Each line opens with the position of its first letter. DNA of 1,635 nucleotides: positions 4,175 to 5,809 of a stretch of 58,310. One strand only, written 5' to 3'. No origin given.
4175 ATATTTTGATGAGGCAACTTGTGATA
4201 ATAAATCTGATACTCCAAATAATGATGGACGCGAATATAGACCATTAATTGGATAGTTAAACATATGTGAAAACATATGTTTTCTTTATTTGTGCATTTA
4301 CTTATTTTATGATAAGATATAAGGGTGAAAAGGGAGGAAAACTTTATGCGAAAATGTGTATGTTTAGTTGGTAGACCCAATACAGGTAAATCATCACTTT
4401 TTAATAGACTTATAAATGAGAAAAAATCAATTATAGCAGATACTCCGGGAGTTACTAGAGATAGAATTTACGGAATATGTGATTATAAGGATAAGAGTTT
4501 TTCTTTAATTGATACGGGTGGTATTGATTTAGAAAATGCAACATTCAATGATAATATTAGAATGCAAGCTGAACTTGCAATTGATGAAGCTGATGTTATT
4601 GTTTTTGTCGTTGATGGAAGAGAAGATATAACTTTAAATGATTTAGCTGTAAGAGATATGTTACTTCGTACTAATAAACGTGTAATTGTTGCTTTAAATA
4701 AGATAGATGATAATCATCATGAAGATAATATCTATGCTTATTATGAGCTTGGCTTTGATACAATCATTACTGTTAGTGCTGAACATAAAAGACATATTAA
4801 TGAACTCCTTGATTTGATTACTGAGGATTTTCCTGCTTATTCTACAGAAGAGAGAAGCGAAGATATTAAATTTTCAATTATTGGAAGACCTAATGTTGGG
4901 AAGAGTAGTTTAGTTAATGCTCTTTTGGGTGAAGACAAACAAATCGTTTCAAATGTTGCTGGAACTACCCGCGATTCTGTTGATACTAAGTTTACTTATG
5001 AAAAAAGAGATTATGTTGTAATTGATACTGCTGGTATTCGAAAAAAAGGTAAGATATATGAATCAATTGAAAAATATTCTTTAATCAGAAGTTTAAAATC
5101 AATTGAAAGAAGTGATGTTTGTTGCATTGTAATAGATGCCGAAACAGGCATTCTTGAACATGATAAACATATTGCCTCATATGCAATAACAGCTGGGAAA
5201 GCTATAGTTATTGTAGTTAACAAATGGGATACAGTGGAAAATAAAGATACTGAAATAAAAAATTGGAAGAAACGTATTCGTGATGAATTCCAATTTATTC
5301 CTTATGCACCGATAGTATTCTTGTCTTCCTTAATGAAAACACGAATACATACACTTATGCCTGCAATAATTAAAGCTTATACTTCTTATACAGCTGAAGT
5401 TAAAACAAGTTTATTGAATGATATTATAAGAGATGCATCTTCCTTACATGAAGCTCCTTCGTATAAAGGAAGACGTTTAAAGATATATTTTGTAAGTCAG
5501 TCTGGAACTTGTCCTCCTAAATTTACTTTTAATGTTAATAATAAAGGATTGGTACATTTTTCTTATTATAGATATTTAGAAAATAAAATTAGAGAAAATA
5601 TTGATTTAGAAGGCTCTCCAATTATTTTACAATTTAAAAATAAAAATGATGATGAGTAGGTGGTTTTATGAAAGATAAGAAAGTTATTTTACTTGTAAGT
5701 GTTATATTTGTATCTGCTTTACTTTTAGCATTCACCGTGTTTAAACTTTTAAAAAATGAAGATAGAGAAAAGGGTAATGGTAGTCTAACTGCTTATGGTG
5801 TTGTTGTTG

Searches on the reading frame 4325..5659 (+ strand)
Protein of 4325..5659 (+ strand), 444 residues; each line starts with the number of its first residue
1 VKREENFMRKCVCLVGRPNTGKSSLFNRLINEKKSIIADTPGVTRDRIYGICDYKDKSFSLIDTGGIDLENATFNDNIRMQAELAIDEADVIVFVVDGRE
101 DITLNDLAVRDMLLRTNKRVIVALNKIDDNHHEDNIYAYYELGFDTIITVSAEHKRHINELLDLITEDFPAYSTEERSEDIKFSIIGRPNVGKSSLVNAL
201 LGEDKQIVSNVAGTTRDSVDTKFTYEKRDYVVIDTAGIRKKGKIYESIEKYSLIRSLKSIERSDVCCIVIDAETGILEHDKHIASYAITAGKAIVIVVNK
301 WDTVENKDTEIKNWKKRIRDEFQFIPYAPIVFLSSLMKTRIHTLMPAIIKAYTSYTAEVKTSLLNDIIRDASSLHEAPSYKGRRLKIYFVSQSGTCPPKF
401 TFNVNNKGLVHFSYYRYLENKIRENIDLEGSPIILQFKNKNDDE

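Call 69: search_protein_families(library=pfam, proteins=[window:4325-5659:+], max_evalue=0.00001)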
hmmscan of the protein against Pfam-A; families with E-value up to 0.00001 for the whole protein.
window:4325-5659:+ (444 aa): 11 families
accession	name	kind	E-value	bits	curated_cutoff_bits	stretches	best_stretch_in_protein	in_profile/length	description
PF01926.29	MMR_HSR1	-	3.1e-60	201.7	21.9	2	12-126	2-113/113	50S ribosome-binding GTPase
PF02421.24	FeoB_N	-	3.1e-35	121.5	27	2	12-163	3-154/156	Ferrous iron transport protein B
PF14714.11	KH_dom-like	-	4.8e-28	97.7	27.3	1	359-438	2-81/81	KH-domain-like of EngA bacterial GTPase enzymes, C-terminal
PF00009.33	GTP_EFTU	-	5.2e-23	82.1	26.5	2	182-351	5-185/188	Elongation factor Tu GTP binding domain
PF00350.29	Dynamin_N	-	2.5e-13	50.8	27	0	49-126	93-167/168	Dynamin family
PF03193.22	RsgA_GTPase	-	1.3e-12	48.3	30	1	115-240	51-170/174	RsgA GTPase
PF04548.22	AIG1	-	2.3e-09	37.3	27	0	185-283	5-103/212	AIG1 family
PF08477.19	Roc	-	2.9e-09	37.6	27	0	12-128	2-119/119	Ras of Complex, Roc, domain of DAPkinase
PF10662.15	PduV-EutP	-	1.1e-07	32.2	21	0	10-166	2-142/143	Ethanolamine utilisation - propanediol utilisation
PF09439.16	SRPRB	-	4e-07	30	25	0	10-98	4-82/178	Signal recognition particle receptor beta subunit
PF02492.25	cobW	-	9.9e-06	25.7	20.7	0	222-325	81-179/180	CobW/HypB/UreG, nucleotide-binding domain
